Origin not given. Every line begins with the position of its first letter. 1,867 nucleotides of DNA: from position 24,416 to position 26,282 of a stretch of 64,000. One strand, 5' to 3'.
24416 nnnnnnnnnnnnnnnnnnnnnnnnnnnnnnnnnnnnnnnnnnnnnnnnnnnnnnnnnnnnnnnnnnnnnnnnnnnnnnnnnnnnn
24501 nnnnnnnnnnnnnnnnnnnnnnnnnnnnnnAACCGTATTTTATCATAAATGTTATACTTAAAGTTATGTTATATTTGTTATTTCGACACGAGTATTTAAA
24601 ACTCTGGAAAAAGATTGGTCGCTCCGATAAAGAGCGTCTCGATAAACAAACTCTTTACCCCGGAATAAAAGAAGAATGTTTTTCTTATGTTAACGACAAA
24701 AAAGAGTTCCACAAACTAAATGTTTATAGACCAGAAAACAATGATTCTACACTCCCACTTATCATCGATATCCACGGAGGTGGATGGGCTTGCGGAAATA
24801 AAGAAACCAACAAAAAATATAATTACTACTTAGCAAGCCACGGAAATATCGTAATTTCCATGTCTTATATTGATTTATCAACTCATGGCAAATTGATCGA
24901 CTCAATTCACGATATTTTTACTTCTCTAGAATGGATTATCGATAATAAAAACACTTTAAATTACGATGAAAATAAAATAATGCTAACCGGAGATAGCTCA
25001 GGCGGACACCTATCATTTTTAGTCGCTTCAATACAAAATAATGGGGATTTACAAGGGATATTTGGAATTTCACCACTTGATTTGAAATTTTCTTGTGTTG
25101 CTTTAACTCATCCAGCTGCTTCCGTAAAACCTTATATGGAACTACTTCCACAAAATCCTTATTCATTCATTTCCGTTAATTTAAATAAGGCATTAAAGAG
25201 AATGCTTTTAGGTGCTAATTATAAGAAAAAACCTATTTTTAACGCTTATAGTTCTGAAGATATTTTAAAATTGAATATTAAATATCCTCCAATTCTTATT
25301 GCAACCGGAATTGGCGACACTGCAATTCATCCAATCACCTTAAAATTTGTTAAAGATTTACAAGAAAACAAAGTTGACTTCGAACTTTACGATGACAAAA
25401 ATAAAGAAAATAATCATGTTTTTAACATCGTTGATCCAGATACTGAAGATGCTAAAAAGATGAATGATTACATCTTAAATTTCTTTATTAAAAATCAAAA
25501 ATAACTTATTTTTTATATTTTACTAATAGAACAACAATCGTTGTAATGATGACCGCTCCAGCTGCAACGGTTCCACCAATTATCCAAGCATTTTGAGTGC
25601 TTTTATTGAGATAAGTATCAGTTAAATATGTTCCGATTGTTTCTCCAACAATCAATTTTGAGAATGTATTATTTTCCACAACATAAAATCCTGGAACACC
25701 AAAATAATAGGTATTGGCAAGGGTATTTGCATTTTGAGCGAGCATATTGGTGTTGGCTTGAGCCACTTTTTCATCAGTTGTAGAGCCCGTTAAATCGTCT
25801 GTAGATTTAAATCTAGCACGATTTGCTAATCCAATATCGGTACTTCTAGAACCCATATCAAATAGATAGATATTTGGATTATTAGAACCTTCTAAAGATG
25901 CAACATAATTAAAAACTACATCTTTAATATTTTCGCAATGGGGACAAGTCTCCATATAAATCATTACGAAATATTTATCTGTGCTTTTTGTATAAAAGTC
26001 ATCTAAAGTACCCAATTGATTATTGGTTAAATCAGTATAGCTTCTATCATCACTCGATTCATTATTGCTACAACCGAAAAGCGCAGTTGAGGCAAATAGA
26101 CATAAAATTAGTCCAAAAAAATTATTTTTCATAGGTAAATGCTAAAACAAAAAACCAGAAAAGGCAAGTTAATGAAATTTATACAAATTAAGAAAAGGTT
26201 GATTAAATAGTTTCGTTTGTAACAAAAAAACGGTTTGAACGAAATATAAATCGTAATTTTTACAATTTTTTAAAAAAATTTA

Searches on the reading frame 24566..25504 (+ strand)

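Call 3: search_protein_families(library=pfam, proteins=[window:24566-25504:+], max_evalue=0.1)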
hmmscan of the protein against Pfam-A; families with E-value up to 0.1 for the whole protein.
window:24566-25504:+ (312 aa): 7 families
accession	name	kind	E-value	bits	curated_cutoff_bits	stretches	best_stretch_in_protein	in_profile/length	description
PF20434.5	BD-FAE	-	3e-26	92.7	26.8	1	51-254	1-203/215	BD-FAE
PF07859.19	Abhydrolase_3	-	1e-18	68.3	25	1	67-278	2-202/210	alpha/beta hydrolase fold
PF00135.34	COesterase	-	2e-08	34.1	27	1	51-159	88-207/515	Carboxylesterase family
PF00326.27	Peptidase_S9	-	1.8e-06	28.1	22.6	1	226-304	133-207/213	Prolyl oligopeptidase family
PF07224.18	Chlorophyllase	-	1.8e-05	24.1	26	1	50-195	30-164/301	Chlorophyllase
PF05448.18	AXE1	-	2.2e-05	23.8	21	1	130-286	170-309/321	Acetyl xylan esterase (AXE1)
PF02230.22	Abhydrolase_2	-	0.016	15.5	23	1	112-169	81-137/217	Phospholipase/Carboxylesterase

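Call 4: search_protein_families(library=padloc, proteins=[window:24566-25504:+], max_evalue=0.1)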
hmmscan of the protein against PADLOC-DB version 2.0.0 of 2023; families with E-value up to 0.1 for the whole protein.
window:24566-25504:+ (312 aa): 0 families

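Call 5: search_protein_families(library=ncbifam, proteins=[window:24566-25504:+], max_evalue=0.1)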
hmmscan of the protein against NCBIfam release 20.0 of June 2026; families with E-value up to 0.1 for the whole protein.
window:24566-25504:+ (312 aa): 12 families
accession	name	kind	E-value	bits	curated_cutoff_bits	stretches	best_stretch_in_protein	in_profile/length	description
NF058653.1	LipP1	equivalog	2.8e-17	62.5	350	1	50-158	59-166/300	LipP1 family hormone-sensitive lipase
NF033149.0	CHL_hydrolase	equivalog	4.8e-13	48.7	500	1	53-154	65-166/310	chloramphenicol hydrolase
NF007547.0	PRK10162.1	equivalog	1e-08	34.5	389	1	52-152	75-173/321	acetyl esterase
NF052354.1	EstLipQMycob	equivalog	1.8e-08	33.5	700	1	49-166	149-268/418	esterase LipQ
NF052620.1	AryltfaseLP1002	equivalog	1.9e-08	34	300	1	54-186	23-156/265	lp_1002 family arylesterase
NF058665.1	HaHSL_fam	equivalog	2.8e-05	23.6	320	1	45-154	45-145/260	hormone-sensitive lipase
NF058651.1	GESAG_HSLs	subfamily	3.4e-05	23.1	430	1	66-181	70-185/296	GESAG motif subfamily hormone-sensitive lipase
NF042968.1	AcxylEst_AxeA1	equivalog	5.1e-05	21.8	700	1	50-154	37-138/459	acetylxylan esterase AxeA1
NF050058.1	e_dPHAscl_type1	hypoth_equivalog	0.00075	19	150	1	49-152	8-120/276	extracellular catalytic domain type 1 short-chain-length polyhydroxyalkanoate depolymerase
NF041556.1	tannase_B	equivalog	0.0033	16.8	300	1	107-161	126-180/463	subtype B tannase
NF008340.0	PRK11126.1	equivalog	0.013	14.7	261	1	98-165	41-107/255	2-succinyl-6-hydroxy-2,4-cyclohexadiene-1-carboxylate synthase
TIGR01840.1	esterase_phb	subfamily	0.036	13.5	107.85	0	53-154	3-113/213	PHB depolymerase family esterase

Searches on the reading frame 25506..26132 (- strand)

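Call 3: search_protein_families(library=pfam, proteins=[window:25506-26132:-], max_evalue=0.1)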
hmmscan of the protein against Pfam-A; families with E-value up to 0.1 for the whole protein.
window:25506-26132:- (208 aa): 1 family
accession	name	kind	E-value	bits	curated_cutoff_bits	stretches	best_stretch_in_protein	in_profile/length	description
PF13098.12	Thioredoxin_2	-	0.061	14.1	27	0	51-80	5-36/104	Thioredoxin-like domain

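Call 4: search_protein_families(library=padloc, proteins=[window:25506-26132:-], max_evalue=0.1)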
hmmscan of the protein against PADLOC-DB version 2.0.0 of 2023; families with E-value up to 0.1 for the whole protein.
window:25506-26132:- (208 aa): 0 families

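Call 5: search_protein_families(library=ncbifam, proteins=[window:25506-26132:-], max_evalue=0.1)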
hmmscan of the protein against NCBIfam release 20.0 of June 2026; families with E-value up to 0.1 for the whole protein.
window:25506-26132:- (208 aa): 2 families
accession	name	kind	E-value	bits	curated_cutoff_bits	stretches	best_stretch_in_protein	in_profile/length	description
TIGR01295.2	PedC_BrcD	equivalog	0.00048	20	120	1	48-97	52-97/152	PedC/BrcD family bacteriocin maturation disulfide isomerase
TIGR02738.1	TrbB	equivalog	0.028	14.1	132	1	40-72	43-71/153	type-F conjugative transfer system pilin assembly thiol-disulfide isomerase TrbB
